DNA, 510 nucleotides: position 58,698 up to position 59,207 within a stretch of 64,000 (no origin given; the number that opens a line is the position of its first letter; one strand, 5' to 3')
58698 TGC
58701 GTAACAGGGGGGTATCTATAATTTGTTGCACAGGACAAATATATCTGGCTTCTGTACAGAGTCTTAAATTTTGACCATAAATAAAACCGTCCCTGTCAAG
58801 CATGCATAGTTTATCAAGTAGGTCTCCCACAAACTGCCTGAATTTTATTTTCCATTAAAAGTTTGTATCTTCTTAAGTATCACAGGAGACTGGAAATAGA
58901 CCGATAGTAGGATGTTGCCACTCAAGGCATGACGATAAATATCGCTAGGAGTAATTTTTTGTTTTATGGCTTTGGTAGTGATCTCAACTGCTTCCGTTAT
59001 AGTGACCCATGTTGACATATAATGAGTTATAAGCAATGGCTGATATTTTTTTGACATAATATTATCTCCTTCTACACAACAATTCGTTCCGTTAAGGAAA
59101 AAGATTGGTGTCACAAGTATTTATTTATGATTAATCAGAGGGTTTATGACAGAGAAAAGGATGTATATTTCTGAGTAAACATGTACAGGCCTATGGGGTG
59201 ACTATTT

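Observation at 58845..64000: fyuA-proximal end of the Yersinia high-pathogenicity island abutting a degraded yeeJ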

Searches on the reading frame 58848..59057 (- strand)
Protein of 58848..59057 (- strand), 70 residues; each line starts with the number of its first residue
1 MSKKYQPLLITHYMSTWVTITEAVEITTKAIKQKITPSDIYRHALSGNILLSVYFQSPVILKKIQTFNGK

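Call 15: search_protein_families(proteins=[window:58848-59057:-], library=ncbifam, max_evalue=10)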
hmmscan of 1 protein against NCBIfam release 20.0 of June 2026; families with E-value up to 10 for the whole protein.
seq(70 aa): 0 families

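Call 16: search_protein_families(proteins=[window:58848-59057:-], library=phrogs, max_evalue=10)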
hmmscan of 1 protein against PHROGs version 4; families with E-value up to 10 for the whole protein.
seq(70 aa): 1 family
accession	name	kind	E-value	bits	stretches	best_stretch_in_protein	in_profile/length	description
phrog_37306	-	unknown function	0.11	13.5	1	26-49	67-89/152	-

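Call 17: find_homologous_proteins(query=window:58848-59057:-, max_evalue=0.01)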
Query seq(70 aa) (70 aa): 30 proteins with E <= 0.01 among 30 candidates.
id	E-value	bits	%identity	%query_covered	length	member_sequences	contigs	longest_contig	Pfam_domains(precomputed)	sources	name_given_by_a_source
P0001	1.0e-37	144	100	100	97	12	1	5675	-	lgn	-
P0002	1.2e-37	143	100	100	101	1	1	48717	-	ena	-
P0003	1.7e-37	143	100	100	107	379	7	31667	-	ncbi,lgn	ncbi:hypothetical protein, partial [Yersinia pestis]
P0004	2.3e-37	142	100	100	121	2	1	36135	-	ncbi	-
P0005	3.2e-37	142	99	100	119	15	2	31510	-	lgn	-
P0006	6.3e-37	141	99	100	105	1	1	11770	-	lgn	-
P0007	4.7e-30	119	98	84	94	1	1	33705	-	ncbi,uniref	ncbi:hypothetical protein, partial [Escherichia coli]|uniref:hypothetical protein n=1 Tax=Escherichi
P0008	4.4e-29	116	92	90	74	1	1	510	-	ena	-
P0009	6.0e-28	113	100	79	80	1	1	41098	-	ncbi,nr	ncbi:hypothetical protein U4Y98_20620, partial [Escherichia coli]|nr:hypothetical protein [Escherich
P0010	1.1e-24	103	100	73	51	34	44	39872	-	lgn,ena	-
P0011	3.9e-23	98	100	71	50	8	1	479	-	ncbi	ncbi:TPA: hypothetical protein ACPTUX_004726, partial [Escherichia coli]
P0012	1.2e-21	93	98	67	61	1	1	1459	-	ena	-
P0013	1.7e-21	93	84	79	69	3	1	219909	-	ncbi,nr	ncbi:hypothetical protein MGS53_04255, partial [Klebsiella pneumoniae]|nr:hypothetical protein [Kleb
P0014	2.8e-19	86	98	63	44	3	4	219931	-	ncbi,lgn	ncbi:hypothetical protein ACXM5N_06540, partial [Klebsiella pneumoniae]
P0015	5.4e-17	78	70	86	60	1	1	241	-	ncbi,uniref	ncbi:hypothetical protein, partial [Klebsiella pneumoniae]|uniref:hypothetical protein n=1 Tax=Klebs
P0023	3.1e-11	60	59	77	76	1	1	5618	-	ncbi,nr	ncbi:hypothetical protein EKG95_27480, partial [Salmonella enterica subsp. enterica serovar Aqua]|nr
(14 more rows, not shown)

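Call 19: find_encoding_contigs(protein=P0003, flank=10000, max_places=6)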
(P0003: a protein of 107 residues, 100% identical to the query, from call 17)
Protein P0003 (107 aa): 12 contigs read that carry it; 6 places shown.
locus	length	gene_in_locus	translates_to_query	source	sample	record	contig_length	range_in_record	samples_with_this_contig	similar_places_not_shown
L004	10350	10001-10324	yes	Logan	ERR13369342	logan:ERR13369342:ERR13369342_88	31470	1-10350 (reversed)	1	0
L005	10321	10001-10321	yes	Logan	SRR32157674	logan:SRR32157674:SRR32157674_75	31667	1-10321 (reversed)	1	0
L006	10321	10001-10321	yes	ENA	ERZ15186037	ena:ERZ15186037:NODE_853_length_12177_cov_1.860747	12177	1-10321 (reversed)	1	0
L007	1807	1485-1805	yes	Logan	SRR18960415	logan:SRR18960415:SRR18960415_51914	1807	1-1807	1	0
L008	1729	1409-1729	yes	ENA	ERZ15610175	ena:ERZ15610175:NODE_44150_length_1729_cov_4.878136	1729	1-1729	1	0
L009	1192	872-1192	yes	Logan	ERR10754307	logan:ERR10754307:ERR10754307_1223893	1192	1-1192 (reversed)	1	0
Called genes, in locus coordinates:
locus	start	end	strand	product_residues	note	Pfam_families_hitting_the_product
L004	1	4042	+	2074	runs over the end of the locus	PF22953:SpnB_Rossmann, PF00106:adh_short, PF08659:KR, PF13561:adh_short_C2, PF00550:PP-binding, PF00668:Condensation, PF08242:Methyltransf_12, PF13649:Methyltransf_25, +5 more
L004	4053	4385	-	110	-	-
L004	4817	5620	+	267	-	PF00975:Thioesterase, PF12697:Abhydrolase_6, PF20408:Abhydrolase_11 (faint)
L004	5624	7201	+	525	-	PF00501:AMP-binding, PF13193:AMP-binding_C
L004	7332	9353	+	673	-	PF07715:Plug, PF00593:TonB_dep_Rec_b-barrel, PF14905:OMP_b-brl_3 (weak)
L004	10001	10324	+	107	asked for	-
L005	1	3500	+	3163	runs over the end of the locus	PF00109:ketoacyl-synt, PF02801:Ketoacyl-synt_C, PF16197:KAsynt_C_assoc, PF00698:Acyl_transf_1, PF13489:Methyltransf_23, PF08241:Methyltransf_11, PF08242:Methyltransf_12, PF13649:Methyltransf_25, +19 more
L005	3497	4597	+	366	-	PF01408:GFO_IDH_MocA, PF21390:Irp3-like_C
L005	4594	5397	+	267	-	PF00975:Thioesterase, PF12697:Abhydrolase_6, PF20408:Abhydrolase_11 (faint)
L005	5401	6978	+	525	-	PF00501:AMP-binding, PF13193:AMP-binding_C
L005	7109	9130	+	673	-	PF07715:Plug, PF00593:TonB_dep_Rec_b-barrel, PF14905:OMP_b-brl_3 (weak)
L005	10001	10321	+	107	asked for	?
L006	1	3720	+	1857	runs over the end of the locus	?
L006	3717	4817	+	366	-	PF01408:GFO_IDH_MocA, PF21390:Irp3-like_C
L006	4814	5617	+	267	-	PF00975:Thioesterase, PF12697:Abhydrolase_6, PF20408:Abhydrolase_11 (faint)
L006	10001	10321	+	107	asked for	?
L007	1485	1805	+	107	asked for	?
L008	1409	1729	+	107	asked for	?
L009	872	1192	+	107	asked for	?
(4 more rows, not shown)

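Call 21: find_encoding_contigs(protein=P0005, flank=10000, max_places=4)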
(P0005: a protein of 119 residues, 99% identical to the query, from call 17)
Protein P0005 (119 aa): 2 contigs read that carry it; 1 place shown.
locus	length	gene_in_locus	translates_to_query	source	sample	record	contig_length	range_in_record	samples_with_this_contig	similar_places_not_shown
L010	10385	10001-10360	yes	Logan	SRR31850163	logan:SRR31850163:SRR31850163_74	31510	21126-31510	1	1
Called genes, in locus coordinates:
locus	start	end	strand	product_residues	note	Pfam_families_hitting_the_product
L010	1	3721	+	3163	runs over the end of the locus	PF00109:ketoacyl-synt, PF02801:Ketoacyl-synt_C, PF16197:KAsynt_C_assoc, PF00698:Acyl_transf_1, PF13489:Methyltransf_23, PF08241:Methyltransf_11, PF08242:Methyltransf_12, PF13649:Methyltransf_25, +18 more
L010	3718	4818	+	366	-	PF01408:GFO_IDH_MocA, PF21390:Irp3-like_C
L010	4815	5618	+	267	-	PF00975:Thioesterase, PF12697:Abhydrolase_6, PF20408:Abhydrolase_11 (faint)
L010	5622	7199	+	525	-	PF00501:AMP-binding, PF13193:AMP-binding_C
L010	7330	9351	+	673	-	PF07715:Plug, PF00593:TonB_dep_Rec_b-barrel, PF14905:OMP_b-brl_3 (weak)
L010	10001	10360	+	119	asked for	-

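Call 22: find_encoding_contigs(protein=P0023, flank=10000, max_places=4)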
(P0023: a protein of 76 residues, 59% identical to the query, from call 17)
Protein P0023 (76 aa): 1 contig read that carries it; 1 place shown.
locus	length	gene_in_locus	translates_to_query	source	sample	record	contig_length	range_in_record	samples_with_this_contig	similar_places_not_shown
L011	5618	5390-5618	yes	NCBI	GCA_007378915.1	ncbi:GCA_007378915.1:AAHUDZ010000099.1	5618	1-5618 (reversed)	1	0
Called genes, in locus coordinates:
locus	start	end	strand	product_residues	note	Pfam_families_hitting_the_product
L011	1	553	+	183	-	?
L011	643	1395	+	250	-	PF00345:PapD_N, PF02753:PapD_C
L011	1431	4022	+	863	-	PF13954:PapC_N, PF00577:Usher, PF13953:PapC_C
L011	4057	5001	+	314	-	PF00419:Fimbrial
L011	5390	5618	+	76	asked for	?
